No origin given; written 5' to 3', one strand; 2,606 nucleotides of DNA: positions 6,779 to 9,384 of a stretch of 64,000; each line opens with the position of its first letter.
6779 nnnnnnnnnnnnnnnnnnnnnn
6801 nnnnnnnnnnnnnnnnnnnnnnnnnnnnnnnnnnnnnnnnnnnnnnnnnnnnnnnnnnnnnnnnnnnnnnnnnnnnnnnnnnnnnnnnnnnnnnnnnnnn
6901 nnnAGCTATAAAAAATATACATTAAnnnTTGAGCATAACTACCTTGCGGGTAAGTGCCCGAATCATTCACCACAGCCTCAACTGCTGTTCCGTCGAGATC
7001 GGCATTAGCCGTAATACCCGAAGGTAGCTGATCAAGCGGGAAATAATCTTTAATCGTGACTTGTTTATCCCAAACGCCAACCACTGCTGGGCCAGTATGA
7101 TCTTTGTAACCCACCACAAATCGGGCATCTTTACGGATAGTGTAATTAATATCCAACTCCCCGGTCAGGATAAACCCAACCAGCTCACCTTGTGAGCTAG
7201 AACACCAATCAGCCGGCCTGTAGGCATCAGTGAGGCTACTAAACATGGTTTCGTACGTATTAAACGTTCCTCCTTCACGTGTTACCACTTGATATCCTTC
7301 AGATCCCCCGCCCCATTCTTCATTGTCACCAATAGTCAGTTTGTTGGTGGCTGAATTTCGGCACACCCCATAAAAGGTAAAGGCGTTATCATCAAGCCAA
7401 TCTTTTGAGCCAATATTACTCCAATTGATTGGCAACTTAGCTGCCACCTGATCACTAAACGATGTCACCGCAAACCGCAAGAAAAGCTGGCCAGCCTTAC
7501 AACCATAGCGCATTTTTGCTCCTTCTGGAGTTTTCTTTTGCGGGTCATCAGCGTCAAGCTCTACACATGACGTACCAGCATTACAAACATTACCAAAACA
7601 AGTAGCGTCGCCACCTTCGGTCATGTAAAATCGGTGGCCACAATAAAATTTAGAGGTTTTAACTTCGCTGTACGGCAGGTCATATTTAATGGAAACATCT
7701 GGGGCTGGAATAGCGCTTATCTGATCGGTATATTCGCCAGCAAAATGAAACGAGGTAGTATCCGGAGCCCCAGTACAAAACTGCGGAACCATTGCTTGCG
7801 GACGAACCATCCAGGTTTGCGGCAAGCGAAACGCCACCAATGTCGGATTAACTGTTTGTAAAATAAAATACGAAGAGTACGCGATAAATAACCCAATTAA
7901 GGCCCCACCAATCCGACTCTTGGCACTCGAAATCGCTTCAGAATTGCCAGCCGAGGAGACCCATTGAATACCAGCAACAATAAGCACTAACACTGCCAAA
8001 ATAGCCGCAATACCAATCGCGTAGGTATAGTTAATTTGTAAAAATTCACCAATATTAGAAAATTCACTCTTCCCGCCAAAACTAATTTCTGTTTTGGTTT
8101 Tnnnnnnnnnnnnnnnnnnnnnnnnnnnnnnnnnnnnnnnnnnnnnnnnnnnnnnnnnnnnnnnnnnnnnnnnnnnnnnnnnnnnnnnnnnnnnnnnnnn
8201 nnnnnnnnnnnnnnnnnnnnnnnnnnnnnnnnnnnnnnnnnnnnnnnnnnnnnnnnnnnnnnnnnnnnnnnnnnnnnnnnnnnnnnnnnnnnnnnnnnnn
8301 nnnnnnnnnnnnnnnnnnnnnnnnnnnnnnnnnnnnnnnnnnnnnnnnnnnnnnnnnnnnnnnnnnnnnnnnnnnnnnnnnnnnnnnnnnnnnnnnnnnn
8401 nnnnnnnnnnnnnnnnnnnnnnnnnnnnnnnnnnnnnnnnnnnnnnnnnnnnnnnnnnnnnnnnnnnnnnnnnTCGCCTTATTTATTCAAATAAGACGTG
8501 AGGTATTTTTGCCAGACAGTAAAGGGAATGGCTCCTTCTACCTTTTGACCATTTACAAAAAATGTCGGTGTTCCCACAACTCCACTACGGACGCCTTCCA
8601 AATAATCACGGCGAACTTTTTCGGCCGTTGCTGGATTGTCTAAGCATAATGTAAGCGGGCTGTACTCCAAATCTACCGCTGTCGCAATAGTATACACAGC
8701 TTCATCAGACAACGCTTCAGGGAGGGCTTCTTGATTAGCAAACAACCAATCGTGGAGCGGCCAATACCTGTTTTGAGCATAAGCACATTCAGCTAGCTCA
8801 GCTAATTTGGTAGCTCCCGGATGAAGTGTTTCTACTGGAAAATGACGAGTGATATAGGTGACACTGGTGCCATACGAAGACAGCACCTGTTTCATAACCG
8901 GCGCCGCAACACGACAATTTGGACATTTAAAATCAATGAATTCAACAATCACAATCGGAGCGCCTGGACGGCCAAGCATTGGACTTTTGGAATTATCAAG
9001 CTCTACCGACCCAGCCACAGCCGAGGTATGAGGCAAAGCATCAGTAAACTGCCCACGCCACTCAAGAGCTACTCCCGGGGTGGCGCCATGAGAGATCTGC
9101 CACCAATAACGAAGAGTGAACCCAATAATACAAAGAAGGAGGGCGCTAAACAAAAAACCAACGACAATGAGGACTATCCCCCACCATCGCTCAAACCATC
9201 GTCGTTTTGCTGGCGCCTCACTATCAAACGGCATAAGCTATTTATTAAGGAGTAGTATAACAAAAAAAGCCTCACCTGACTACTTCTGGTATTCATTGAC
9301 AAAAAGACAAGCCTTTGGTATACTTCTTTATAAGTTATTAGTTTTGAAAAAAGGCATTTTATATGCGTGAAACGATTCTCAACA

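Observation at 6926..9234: Cysteine-rich secreted protein with a pilin-like membrane hairpin, adjacent to a membrane DsbA-type oxidoreductase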

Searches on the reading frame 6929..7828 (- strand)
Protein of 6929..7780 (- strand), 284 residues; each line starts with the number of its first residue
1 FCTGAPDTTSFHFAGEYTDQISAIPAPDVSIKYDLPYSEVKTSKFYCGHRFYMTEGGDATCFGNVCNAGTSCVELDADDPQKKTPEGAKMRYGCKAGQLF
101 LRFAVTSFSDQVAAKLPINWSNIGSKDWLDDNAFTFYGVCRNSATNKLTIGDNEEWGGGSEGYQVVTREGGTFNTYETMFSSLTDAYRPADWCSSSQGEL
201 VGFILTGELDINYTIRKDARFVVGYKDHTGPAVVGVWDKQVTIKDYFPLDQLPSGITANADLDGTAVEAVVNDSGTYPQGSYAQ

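Call 45: predict_structure(alignment_id=A4)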
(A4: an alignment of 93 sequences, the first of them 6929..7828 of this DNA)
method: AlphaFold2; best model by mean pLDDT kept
length: 300 residues; sequences in the alignment: 93
mean_pLDDT: 88.6   pTM: 0.84
mean pLDDT of the five models: 88.6, 87.9, 87.6, 87.6, 85.7
residues with pLDDT >= 90: 213; 70-90: 52; 50-70: 32; < 50: 3
segments of 3 or more residues with pLDDT < 50: none
pLDDT, mean of each block of 10 residues (from residue 1): 70 91 96 97 96 96 97 96 95 95 96 96 62 64 90 95 89 71 93 93 82 95 86 88 91 96 94 93 89 65
secondary structure, 60 per line:
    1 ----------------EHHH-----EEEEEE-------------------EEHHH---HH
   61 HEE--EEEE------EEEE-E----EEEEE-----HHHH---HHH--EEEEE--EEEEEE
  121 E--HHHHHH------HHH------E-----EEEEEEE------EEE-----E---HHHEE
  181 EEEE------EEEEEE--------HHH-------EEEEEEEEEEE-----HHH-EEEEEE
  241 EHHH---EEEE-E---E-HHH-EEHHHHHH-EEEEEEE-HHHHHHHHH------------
elements in order: E26-31 E66-69 E76-79 E86-90 H96-99 E108-112 E115-121 H124-129 E151-157 E164-166 E179-184 E191-196 E215-225 E235-241 E248-251 H265-270 E272-278 H280-288
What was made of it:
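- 6929..7834 (-): C-terminal beta-rich ectodomain (aa 184-485) with eight conserved Cys. Model pLDDT 88.6 and pTM 0.84 (call 45).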

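Call 56: fold_search(model_id=the predicted structure, library=pdb)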
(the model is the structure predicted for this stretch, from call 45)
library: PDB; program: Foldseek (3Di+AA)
matches with E <= 10: 837; with E <= 0.001: 0
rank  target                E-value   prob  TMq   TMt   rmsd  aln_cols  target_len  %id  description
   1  8cdp_B                3.7e-02  0.20  0.16  0.15  13.7       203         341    9  Cryo-EM structure of the RESC1-RESC2 complex (released 2023-03-29)
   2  7w9m_C                1.9e-01  0.13  0.11  0.23   8.7       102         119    6  Cryo-EM structure of human Nav1.7(E406K) in complex with auxiliary beta subunits, ProTx-II and tetrodotoxin (S6IV pi h (released 2022-05-25)
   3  8ghz_A                2.3e-01  0.06  0.14  0.17  20.1       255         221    8  Cryo-EM structure of fish immunogloblin M-Fc (released 2023-11-08)
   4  8de6_F                2.4e-01  0.14  0.12  0.27   8.6        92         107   12  Oligomeric C9 in complex with aE11 Fab (released 2023-01-25)
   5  7ej4_H                2.5e-01  0.09  0.09  0.19   8.5        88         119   12  Cryo-EM structure of SARS-CoV-2 spike in complex with a neutralizing antibody RBD-chAb-25 (released 2021-06-23)
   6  9mqr_E                2.7e-01  0.11  0.12  0.25   8.6        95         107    7  A8 Fab in complex with CD97 (released 2025-09-24)
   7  9ma7_E                2.7e-01  0.08  0.10  0.21   8.5        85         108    8  Cryo-EM structure of EBV gp350 D123 in complex with neutralizing antibody 1A12 and 1H5 and non-neutralizing antibody 2 (released 2026-03-18)
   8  9btl_L                2.8e-01  0.07  0.11  0.22  13.2       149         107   10  Cryo-EM structure of rhesus antibody 41328-a.01 in complex with HIV-1 Env BG505 DS-SOSIP (released 2025-05-21)
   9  9bj2_L                2.8e-01  0.06  0.11  0.21  11.8       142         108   12  Structure of the SARS-CoV-2 S 6P trimer complex with the human neutralizing antibody Fab fragment, C1533 (local refine (released 2025-03-05)
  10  7tfo_H                3.2e-01  0.08  0.10  0.21   9.9        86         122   10  Cryo-EM structure of HIV-1 Env trimer BG505 SOSIP.664 in complex with CD4bs antibody Ab1573 (released 2022-01-26)
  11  8xef_C                3.2e-01  0.03  0.10  0.18  13.3       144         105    8  Cocktail GC2050-GC2225 (released 2024-12-11)
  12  9d8y_H                3.4e-01  0.06  0.10  0.22  12.3       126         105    9  Cryo-EM structure of HIV-1 BG505 SOSIP.664 Env bound to 3-sCD4, 3-VRC34.01 Fab with one gp120 rotated, Population 4 (released 2025-04-30)
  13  8jqs_L                3.4e-01  0.06  0.10  0.20  10.8       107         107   10  CryoEM structure of sNS1 complexed with Fab 14G5 (released 2024-12-04)
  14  8gpi_A                3.6e-01  0.13  0.12  0.25   8.4        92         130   10  HIV-1 Env X18 UFO in complex with 8ANC195 Fab (released 2023-08-09)
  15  7kji_A                3.8e-01  0.15  0.14  0.31   9.8        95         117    8  Plasmodium falciparum protein Pf12p bound to nanobody D9 (released 2021-02-03)
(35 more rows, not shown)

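Call 88: find_homologous_proteins(query=window:6929-7780:-, max_evalue=0.001)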
Query window:6929-7780:- (284 aa): 2 proteins with E <= 0.001 among 536 candidates.
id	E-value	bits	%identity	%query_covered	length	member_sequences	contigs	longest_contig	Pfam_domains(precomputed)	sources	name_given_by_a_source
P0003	1.6e-60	223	41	98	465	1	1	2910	PF18895.6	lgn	-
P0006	1.7e-41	161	37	98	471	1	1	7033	PF18895.6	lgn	-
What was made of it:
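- Tried and rejected: With the C-domain alone it found only two family members (call 88), so neither says anything about the domains outside this family.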

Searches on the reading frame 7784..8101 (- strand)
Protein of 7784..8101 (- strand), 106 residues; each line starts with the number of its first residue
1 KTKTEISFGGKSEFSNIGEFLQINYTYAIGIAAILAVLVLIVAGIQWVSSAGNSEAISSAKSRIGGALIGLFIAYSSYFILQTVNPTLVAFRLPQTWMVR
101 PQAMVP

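Call 59: search_solved_structures(query=A5, max_evalue=10, show_alignments=3)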
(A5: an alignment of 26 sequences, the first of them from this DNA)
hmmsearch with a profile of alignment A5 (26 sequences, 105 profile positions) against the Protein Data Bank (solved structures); distinct sequences matched with E-value up to 10: 2.
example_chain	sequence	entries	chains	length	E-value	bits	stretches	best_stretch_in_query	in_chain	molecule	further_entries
3h94_A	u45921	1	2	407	1.5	11.8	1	27-64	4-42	Cation efflux system protein cusB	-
3ne5_B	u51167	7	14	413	1.5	11.7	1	27-64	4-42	Cation efflux system protein cusB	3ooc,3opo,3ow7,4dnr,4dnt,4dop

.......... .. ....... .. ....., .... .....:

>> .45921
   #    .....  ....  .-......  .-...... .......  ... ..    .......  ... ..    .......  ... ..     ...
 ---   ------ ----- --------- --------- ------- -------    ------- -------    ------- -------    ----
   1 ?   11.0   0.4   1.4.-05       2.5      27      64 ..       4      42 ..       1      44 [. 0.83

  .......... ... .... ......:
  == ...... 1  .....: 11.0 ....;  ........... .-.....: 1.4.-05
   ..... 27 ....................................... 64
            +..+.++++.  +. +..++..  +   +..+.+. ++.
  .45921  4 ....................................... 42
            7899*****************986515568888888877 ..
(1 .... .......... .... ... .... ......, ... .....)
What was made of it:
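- Closest known: Canonical VirB2/TrbC conjugative pilins. Different: It is four to five times larger, there is no adjacent VirB3, VirB4 or VirB6, and no sequence match to any solved pilin (call 59).
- Tried and rejected: A profile of the hairpin against PDB sequences gave no pilin hit (call 59).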

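Call 60: search_protein_families(library=pfam, alignment_id=A5, max_evalue=0.01)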
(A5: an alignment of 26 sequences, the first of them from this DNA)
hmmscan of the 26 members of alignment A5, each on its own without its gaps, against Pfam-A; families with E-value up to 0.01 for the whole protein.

A. member 1, seq(106 aa): 3 families
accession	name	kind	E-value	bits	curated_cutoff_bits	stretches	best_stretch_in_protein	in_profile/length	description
PF18895.5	T4SS_pilin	-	4.7e-07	30.2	26.6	1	20-83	8-70/71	Type IV secretion system pilin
PF19607.4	DUF6112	-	6.8e-05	23.1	25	1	29-71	24-65/88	Family of unknown function (DUF6112)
PF04956.18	TrbC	-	0.0024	18.5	27.9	1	15-83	35-97/98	TrbC/VIRB2 pilin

B. families by the number of members that match (of 26 scanned): 6 families
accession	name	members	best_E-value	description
PF18895.5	T4SS_pilin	26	6.3e-15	Type IV secretion system pilin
PF04956.18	TrbC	12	2e-05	TrbC/VIRB2 pilin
PF19607.4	DUF6112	11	2.4e-05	Family of unknown function (DUF6112)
PF13515.12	FUSC_2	2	0.0056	Fusaric acid resistance protein-like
PF04893.22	Yip1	1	0.0063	Yip1 domain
PF13491.11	FtsK_4TM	1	0.007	4TM region of DNA translocase FtsK/SpoIIIE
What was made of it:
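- Closest known: Canonical VirB2/TrbC conjugative pilins. Same: 12 of 26 hairpin modules hit PF04956, with a best E of 2e-5 (call 60).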

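Call 79: find_homologous_proteins(query=window:7784-8101:-, max_evalue=0.001)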
Query seq(106 aa): 50 candidates shared short words with the query, none scored E <= 0.001.
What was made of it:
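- Tried and rejected: A word-indexed homologue search with the hairpin alone found nothing (call 79).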

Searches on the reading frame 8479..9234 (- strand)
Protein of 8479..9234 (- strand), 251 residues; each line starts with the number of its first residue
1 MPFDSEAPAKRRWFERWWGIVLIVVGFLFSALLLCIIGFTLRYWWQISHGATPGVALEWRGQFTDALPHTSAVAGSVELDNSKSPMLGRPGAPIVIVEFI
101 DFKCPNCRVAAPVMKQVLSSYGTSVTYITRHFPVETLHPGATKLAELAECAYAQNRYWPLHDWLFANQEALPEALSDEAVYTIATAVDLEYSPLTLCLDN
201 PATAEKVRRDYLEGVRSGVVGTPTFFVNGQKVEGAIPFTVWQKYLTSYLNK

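Call 3: search_protein_families(library=pfam, proteins=[window:8479-9234:-], max_evalue=1)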
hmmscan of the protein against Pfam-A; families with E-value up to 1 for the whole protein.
window:8479-9234:- (251 aa): 5 families
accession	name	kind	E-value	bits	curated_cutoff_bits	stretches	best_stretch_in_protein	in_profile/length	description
PF13462.12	Thioredoxin_4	-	1.3e-23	84.4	23.2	1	82-245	3-163/165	Thioredoxin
PF01323.26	DSBA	-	2.6e-14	53.9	25.6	1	96-245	2-190/191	DSBA-like thioredoxin domain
PF13192.12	Thioredoxin_3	-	0.0022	18.4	24.8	0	202-234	31-63/76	Thioredoxin domain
PF13098.12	Thioredoxin_2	-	0.0045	17.8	27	1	95-245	8-104/104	Thioredoxin-like domain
PF00085.26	Thioredoxin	-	0.092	13.2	23.5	1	94-126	20-52/103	Thioredoxin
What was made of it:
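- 8479..9234 (-): Gene for a membrane-anchored DsbA/BdbD/MdbA-type thiol-disulfide oxidoreductase (251 aa). PF13462 at 84.4 bits and PF01323 at 53.9 bits (call 3).
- On DsbA/BdbD/MdbA thiol-disulfide oxidoreductase: PF13462 at 84.4 bits over profile positions 3-163 of 165, and PF01323 at 53.9 bits (call 3).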

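Call 4: search_protein_families(library=ncbifam, proteins=[window:8479-9234:-], max_evalue=1)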
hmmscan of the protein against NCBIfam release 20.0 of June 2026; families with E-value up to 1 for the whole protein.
window:8479-9234:- (251 aa): 5 families
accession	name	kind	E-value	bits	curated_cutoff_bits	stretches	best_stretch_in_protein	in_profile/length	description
NF041057.1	Rcas_1661_fam_Se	equivalog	9.3e-25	87.6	190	1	85-245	82-244/247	Rcas_1661 family thioredoxin-like (seleno)lipoprotein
NF040511.1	membrane_GPGG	equivalog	0.021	14.8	33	1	18-28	27-37/47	GPGG-motif small membrane protein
TIGR02738.1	TrbB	equivalog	0.024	14.3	132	1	97-128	55-86/153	type-F conjugative transfer system pilin assembly thiol-disulfide isomerase TrbB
TIGR01068.1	thioredoxin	equivalog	0.057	13.6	96.8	1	94-127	16-49/101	thioredoxin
NF047697.1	ThioredTrxAClost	equivalog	0.19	11.9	140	1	94-128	19-53/105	thioredoxin TrxA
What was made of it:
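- Closest known: F-plasmid TrbB. Same: There is a weak NCBIfam hit to TrbB, E 0.024 (call 4).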

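Call 68: search_solved_structures(query=window:8479-9234:-, max_evalue=0.001, show_alignments=1)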
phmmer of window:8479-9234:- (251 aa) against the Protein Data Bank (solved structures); distinct sequences matched with E-value up to 0.001: 17.
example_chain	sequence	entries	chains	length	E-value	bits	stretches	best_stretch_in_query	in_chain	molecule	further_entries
3gyk_A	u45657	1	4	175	1.6e-10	43.9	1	81-237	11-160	27kDa outer membrane protein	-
3eu3_A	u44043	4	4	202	4.9e-10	42.3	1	73-234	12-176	BdbD | Disulfide bond formation protein D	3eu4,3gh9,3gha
3f4r_A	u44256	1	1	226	1.9e-08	37.2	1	83-228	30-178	Putative uncharacterized protein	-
4n30_A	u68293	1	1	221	6.8e-08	35.3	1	54-229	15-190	Protein disulfide isomerase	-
3f4s_A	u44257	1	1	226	9.3e-08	34.9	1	83-228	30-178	Putative uncharacterized protein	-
3gmf_A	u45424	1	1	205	2.9e-07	33.3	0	140-238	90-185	Protein-disulfide isomerase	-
7jve_A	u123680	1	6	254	2e-06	30.5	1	75-234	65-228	DsbA family protein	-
4gxz_A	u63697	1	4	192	2.7e-06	30.1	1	80-241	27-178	Suppression of copper sensitivity protein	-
4pwp_A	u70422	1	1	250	2.8e-06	30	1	78-250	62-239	DsbA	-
4pwo_A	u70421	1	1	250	3.6e-06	29.7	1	78-250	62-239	DsbA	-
7unn_A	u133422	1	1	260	4.1e-06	29.5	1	77-250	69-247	Thioredoxin domain-containing protein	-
6nen_A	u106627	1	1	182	4.2e-06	29.4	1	80-230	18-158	Copper resistance protein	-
6mhh_A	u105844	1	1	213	4.3e-06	29.4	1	79-229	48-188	Metal resistance protein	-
4xvw_A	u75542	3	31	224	4.6e-06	29.3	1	79-229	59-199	DsbA-like protein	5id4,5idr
3f4t_A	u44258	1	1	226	4.7e-06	29.3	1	83-228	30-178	Putative uncharacterized protein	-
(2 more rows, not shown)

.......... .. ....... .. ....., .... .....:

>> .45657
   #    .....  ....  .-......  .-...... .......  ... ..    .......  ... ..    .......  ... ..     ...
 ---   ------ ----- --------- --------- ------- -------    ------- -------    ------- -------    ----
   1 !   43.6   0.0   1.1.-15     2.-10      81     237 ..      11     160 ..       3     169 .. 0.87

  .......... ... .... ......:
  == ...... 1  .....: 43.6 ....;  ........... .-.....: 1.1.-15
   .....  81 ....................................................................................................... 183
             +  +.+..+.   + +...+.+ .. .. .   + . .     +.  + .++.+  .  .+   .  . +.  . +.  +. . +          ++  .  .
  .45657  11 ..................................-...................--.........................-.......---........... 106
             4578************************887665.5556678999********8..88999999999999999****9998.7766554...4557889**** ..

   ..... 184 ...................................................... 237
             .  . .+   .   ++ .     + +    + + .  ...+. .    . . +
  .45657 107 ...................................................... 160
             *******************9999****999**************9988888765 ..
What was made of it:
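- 8479..9234 (-): Nearest solved relatives are 3gyk, BdbD 3eu3 and the DsbA-named chain 4pwo (call 68).
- On DsbA/BdbD/MdbA thiol-disulfide oxidoreductase: PDB sequence hits to BdbD 3eu3 and 4pwo (call 68).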
